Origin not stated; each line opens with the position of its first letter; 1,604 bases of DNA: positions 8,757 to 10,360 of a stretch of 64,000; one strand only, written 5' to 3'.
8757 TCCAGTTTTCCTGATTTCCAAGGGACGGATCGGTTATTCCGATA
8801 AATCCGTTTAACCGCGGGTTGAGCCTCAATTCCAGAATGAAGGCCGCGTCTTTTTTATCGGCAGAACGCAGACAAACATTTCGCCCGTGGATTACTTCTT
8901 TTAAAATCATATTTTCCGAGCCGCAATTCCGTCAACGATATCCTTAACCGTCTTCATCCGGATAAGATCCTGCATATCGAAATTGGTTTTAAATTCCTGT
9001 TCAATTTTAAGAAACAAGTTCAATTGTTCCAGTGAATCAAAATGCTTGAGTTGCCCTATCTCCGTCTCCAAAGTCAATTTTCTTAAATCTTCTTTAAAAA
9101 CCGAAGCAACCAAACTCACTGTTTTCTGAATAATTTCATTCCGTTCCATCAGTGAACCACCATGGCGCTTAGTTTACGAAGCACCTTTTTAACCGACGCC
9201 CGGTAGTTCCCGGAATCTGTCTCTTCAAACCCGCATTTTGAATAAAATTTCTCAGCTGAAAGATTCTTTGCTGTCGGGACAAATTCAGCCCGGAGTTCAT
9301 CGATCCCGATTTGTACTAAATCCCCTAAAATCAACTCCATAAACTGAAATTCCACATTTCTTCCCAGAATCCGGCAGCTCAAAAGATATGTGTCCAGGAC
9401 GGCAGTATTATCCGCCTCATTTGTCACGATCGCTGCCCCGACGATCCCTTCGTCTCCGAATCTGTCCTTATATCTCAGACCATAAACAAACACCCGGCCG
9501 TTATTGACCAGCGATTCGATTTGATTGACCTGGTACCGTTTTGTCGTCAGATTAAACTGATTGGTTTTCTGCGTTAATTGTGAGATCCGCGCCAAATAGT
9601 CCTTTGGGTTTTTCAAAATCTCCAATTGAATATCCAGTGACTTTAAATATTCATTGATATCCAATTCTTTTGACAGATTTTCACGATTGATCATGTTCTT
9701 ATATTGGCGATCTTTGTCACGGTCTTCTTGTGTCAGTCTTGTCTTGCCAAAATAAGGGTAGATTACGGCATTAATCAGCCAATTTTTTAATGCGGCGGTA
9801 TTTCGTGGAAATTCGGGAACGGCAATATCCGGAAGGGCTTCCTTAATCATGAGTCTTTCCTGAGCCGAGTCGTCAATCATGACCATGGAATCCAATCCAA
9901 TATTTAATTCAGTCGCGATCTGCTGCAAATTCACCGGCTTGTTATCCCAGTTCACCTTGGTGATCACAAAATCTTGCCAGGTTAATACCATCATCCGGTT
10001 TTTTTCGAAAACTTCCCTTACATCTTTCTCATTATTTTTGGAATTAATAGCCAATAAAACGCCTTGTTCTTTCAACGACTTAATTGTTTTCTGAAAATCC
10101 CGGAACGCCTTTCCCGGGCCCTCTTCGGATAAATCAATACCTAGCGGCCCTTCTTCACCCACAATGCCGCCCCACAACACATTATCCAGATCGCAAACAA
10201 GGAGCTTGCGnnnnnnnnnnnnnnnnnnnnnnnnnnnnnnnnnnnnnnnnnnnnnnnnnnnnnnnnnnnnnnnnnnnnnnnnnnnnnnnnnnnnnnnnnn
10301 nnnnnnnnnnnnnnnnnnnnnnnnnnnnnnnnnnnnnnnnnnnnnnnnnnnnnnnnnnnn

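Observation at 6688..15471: Arn-like lipid-linked amino-sugar pathway augmented with an FkbH / ACP / GNAT acylation module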

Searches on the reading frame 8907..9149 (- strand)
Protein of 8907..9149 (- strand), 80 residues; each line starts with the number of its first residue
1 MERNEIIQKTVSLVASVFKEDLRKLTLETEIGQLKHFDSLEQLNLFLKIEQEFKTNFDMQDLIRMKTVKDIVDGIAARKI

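Call 3: search_protein_families(library=pfam, proteins=[window:8907-9149:-], max_evalue=0.01)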
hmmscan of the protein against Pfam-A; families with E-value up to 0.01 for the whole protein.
window:8907-9149:- (80 aa): 1 family
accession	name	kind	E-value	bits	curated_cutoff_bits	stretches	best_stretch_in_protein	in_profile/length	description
PF00550.31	PP-binding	-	3e-06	27.8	20.8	1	11-73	4-65/67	Phosphopantetheine attachment site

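Call 4: search_protein_families(library=ncbifam, proteins=[window:8907-9149:-], max_evalue=0.01)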
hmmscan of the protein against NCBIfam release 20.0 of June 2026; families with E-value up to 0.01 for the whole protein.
window:8907-9149:- (80 aa): 9 families
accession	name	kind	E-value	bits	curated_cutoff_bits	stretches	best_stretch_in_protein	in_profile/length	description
NF002150.0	PRK00982.1-4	subfamily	2.7e-08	33.9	66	1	1-78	1-78/80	acyl carrier protein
NF002148.0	PRK00982.1-2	subfamily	8.7e-08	31.9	71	1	3-78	2-77/79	acyl carrier protein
NF009104.0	PRK12449.1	equivalog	0.0001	22.1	70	1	1-78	1-78/80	acyl carrier protein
TIGR00517.1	acyl_carrier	equivalog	0.00011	22.1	70.45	1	4-78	2-76/77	acyl carrier protein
NF006031.0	PRK08172.1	equivalog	0.00016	22.3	76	1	13-73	12-72/82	acyl carrier protein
NF003757.0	PRK05350.1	equivalog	0.00036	20.6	65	1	1-76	2-77/83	acyl carrier protein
NF040636.1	AcpM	exception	0.001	19.1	146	1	3-75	3-75/93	meromycolate extension acyl carrier protein AcpM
NF002147.0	PRK00982.1-1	equivalog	0.0033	17.2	84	1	2-77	4-79/83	acyl carrier protein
NF002149.0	PRK00982.1-3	equivalog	0.0091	15.9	106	0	38-77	36-75/78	acyl carrier protein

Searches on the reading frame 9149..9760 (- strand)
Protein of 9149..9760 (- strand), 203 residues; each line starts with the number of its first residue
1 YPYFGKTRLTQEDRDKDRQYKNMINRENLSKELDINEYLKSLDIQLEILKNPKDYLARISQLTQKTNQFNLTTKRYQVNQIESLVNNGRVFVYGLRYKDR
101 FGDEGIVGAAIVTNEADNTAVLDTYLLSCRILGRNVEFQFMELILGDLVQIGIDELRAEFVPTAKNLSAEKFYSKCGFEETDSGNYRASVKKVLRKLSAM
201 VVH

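Call 71: search_protein_families(library=pfam, proteins=[window:9149-9760:-], max_evalue=1)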
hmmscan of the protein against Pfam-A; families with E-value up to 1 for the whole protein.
window:9149-9760:- (203 aa): 4 families
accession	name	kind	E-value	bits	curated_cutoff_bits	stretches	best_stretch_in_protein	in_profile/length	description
PF00583.31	Acetyltransf_1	-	0.057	14.1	20.7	1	60-178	5-116/116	Acetyltransferase (GNAT) family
PF08855.15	DUF1825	-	0.08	13.3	25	1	47-100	12-64/103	Domain of unknown function (DUF1825)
PF04768.19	NAT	-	0.1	12.8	27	0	101-137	66-104/168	NAT, N-acetyltransferase, of N-acetylglutamate synthase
PF13673.13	Acetyltransf_10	-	0.19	12.2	23.6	0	164-186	94-115/128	Acetyltransferase (GNAT) domain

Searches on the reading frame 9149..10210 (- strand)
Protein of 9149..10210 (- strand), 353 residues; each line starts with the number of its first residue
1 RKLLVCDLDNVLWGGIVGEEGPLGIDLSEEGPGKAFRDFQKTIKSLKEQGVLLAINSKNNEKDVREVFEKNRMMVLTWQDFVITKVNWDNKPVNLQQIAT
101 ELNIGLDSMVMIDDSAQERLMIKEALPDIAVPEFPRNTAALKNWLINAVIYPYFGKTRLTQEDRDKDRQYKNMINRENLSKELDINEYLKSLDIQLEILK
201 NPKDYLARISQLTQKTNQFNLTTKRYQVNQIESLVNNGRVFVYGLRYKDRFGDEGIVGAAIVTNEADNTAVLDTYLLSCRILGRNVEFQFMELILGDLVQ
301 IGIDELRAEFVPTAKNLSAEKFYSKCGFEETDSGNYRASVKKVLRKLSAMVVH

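Call 72: search_dna_similar(query=window:9149-10210:-, collection=plasmids, mode=protein, max_evalue=0.00001, max_rows=40, rows=spread)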
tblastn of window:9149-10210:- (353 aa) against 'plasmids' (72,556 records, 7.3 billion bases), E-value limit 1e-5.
Records with a match: 205; places in all: 208; records where one place covers at least 80% of the query: 202.
Best place of each record, by identity: <60% 205.
By first word of the organism name: Bacillus 52; Sinorhizobium 40; Streptomyces 38; Ralstonia 15; Clostridium 13; Rhodococcus 5; Rhizobium 5; Nocardia 3; Methylosinus 2; Burkholderia 2; and 26 more.
By predicted mobility (MOB-suite, as given by PLSDB): non-mobilizable 126; mobilizable 74; conjugative 5.
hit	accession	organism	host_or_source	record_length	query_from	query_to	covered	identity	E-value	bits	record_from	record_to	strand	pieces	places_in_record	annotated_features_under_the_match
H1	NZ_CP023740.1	Methylosinus trichosporium OB3b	isolate,soil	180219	1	342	97%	38.3%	8e-61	218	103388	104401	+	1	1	HAD-IIIC family phosphatase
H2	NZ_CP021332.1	Maritalea myrionectae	pure culture,Lava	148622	2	344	97%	35.9%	1e-54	199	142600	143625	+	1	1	HAD-IIIC family phosphatase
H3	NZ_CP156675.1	Pseudalkalibacillus hwajinpoensis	mixed culture,soil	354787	1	334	95%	36.7%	1e-65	231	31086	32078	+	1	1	HAD-IIIC family phosphatase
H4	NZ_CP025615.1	Niveispirillum cyanobacteriorum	sing cell,cyanobacterial aggregates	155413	2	328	93%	36.5%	7e-53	195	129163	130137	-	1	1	HAD-IIIC family phosphatase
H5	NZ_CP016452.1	Sinorhizobium sp. RAC02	Microbial isolate,Algal phycosphere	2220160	2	341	96%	33.3%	3e-51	190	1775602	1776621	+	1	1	none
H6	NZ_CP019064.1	Rahnella sikkimica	bacteria,soil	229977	2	352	99%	31.5%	1e-47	179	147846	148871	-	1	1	HAD-IIIC family phosphatase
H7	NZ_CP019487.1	Sinorhizobium meliloti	alfalfa,single cell,nitrogen fixing ...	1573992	2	329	93%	31.9%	2e-49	185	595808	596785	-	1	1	none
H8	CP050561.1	Sinorhizobium meliloti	Melilotus officinalis,cell culture,root ...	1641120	2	329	93%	31.6%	2e-49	185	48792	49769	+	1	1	none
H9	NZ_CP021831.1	Sinorhizobium meliloti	Medicago truncatula,Single Cell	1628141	2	329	93%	31.6%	2e-49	184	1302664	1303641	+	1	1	none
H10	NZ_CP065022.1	Sinorhizobium meliloti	Medicago sativa subsp. varia (Martyn) ...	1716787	2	329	93%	31.6%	1e-48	182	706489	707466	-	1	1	none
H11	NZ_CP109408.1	Kitasatospora sp. NBC_01519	-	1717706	2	322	91%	32.2%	7e-43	166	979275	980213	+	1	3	record has no annotation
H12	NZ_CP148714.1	Clostridium perfringens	-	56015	2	296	84%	35.0%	2e-37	150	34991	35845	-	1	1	HAD-IIIC family phosphatase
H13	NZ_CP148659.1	Clostridium perfringens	Homo sapiens,single cell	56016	2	296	84%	35.0%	2e-37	150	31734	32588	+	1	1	HAD-IIIC family phosphatase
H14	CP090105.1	Sinorhizobium meliloti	Medicago,Cell culture,Plant nodule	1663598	2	329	93%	31.3%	1e-48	182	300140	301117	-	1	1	HAD family hydrolase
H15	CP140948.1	Sinorhizobium meliloti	Medicago lupulina,whole organism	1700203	2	329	93%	31.3%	2e-48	181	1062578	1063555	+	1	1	HAD family hydrolase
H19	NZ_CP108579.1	Streptomyces goshikiensis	-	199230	2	352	99%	27.3%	2e-37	150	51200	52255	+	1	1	HAD-IIIC family phosphatase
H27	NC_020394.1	Bacillus thuringiensis serovar thuringiensis str. IS5056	-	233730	2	335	95%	26.6%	4e-19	96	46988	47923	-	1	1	HAD-IIIC family phosphatase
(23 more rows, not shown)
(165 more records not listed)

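Call 73: get_annotated_region(hit=H27, flank=7000)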
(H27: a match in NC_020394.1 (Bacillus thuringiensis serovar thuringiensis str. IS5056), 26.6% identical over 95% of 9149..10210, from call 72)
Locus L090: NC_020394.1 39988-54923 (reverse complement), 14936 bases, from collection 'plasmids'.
description: Bacillus thuringiensis serovar thuringiensis str. IS5056 plasmid pIS56-233, complete sequence
organism: Bacillus thuringiensis serovar thuringiensis str. IS5056 (NCBI taxid 1286404)
taxonomy: Bacteria; Bacillota; Bacilli; Bacillales; Bacillaceae; Bacillus; Bacillus thuringiensis; Bacillus thuringiensis serovar thuringiensis str. IS5056
host: -; source: -; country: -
typing (MOB-suite, as given by PLSDB): non-mobilizable; replicon rep_cluster_125,rep_cluster_1721; mating-pair formation MPF_T
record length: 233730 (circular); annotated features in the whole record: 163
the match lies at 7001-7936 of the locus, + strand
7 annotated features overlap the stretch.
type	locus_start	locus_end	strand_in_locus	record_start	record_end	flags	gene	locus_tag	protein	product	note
CDS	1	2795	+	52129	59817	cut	-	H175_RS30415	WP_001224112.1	hybrid non-ribosomal peptide synthetase/type I polyketide synthase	-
CDS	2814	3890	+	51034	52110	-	-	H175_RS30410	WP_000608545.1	LLM class flavin-dependent oxidoreductase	-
CDS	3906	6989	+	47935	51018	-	-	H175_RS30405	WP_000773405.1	cyclic peptide export ABC transporter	GO:0015833 - peptide transport [Evidence IEA]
CDS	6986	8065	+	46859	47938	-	-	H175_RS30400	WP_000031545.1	HAD-IIIC family phosphatase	-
CDS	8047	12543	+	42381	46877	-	-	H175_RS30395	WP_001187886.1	non-ribosomal peptide synthetase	-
CDS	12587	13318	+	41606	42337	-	-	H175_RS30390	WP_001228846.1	alpha/beta fold hydrolase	-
CDS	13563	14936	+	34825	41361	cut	-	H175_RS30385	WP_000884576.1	non-ribosomal peptide synthetase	-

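Call 74: get_annotated_region(hit=H19, flank=6000)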
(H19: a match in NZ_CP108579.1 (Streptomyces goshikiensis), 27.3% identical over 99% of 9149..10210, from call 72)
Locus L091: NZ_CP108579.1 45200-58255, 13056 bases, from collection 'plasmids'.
description: Streptomyces goshikiensis strain NBC_01191 plasmid unnamed2, complete sequence
organism: Streptomyces goshikiensis (NCBI taxid 1942)
taxonomy: Bacteria; Actinomycetota; Actinomycetes; Kitasatosporales; Streptomycetaceae; Streptomyces; Streptomyces goshikiensis
host: -; source: -; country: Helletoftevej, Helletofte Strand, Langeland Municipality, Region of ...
typing (MOB-suite, as given by PLSDB): non-mobilizable
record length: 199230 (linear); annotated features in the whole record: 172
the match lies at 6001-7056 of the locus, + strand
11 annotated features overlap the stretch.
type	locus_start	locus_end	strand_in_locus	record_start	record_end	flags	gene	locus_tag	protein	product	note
CDS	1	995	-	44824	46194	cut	-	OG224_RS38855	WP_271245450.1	class I adenylate-forming enzyme family protein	-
CDS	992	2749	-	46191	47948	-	-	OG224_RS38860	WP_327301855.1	thiamine pyrophosphate-binding protein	-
CDS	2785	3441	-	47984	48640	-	-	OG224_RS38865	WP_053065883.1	hypothetical protein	-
CDS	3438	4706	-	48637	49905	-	-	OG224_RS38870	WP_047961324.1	aldehyde dehydrogenase family protein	-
CDS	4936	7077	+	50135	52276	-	-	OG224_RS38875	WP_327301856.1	HAD-IIIC family phosphatase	-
CDS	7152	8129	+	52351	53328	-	-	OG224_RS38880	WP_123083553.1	UDP-glucuronic acid decarboxylase family protein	-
CDS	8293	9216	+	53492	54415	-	-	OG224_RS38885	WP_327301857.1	GNAT family N-acetyltransferase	-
CDS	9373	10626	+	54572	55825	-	-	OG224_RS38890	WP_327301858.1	ATP-grasp domain-containing protein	-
CDS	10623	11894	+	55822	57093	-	-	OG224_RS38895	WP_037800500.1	ATP-grasp domain-containing protein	-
CDS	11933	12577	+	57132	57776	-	-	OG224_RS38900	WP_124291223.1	serine O-acetyltransferase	GO:0006535 - cysteine biosynthetic process from serine [Evidence IEA]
CDS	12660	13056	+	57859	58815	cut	-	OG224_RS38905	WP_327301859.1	cysteine synthase family protein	GO:0006535 - cysteine biosynthetic process from serine [Evidence IEA]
